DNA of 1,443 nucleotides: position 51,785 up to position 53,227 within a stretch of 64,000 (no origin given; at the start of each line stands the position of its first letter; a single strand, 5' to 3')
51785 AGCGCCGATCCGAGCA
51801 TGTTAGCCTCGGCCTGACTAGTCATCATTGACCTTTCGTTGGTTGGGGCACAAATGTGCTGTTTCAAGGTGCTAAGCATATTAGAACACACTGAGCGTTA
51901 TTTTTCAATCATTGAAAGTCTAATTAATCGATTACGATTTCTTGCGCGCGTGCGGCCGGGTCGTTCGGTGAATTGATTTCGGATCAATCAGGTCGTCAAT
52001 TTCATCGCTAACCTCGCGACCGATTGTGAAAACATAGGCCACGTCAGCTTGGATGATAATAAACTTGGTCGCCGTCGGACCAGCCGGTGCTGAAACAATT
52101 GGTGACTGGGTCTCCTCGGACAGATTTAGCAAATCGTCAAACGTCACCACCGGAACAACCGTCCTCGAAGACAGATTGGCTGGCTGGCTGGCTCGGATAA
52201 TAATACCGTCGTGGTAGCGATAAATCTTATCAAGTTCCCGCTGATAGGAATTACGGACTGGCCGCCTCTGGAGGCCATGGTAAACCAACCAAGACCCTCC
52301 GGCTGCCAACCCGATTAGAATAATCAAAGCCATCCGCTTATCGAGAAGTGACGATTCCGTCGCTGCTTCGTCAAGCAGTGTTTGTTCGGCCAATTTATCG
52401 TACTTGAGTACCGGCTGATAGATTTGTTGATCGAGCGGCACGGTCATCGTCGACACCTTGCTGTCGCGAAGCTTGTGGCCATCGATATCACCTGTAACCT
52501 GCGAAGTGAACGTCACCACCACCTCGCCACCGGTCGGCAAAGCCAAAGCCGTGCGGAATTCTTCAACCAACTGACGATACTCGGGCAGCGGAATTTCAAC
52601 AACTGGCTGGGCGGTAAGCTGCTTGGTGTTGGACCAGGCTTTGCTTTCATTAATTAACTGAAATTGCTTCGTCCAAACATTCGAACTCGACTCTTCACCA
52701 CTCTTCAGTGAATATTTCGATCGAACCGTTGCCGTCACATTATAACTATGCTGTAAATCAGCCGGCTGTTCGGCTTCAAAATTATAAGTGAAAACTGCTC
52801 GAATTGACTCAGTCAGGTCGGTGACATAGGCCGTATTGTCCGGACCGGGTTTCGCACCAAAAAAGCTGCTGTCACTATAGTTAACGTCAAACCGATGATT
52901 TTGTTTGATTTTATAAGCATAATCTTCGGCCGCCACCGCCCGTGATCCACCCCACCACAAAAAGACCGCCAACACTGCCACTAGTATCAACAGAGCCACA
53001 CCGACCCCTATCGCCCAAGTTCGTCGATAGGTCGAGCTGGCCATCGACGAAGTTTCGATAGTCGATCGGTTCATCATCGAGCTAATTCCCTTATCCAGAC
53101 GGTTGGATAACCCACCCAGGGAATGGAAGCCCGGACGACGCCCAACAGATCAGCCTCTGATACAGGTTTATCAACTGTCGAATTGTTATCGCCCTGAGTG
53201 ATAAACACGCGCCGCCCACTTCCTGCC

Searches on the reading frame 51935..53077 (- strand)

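Call 83: search_protein_families(library=pfam, proteins=[window:51935-53077:-], max_evalue=0.00001)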
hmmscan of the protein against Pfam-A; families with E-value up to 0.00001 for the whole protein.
window:51935-53077:- (381 aa): 1 family
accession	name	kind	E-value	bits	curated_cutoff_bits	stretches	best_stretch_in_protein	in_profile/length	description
PF17231.7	DUF5305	-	3.5e-23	82.6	29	1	135-350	1-217/217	Family of unknown function (DUF5305)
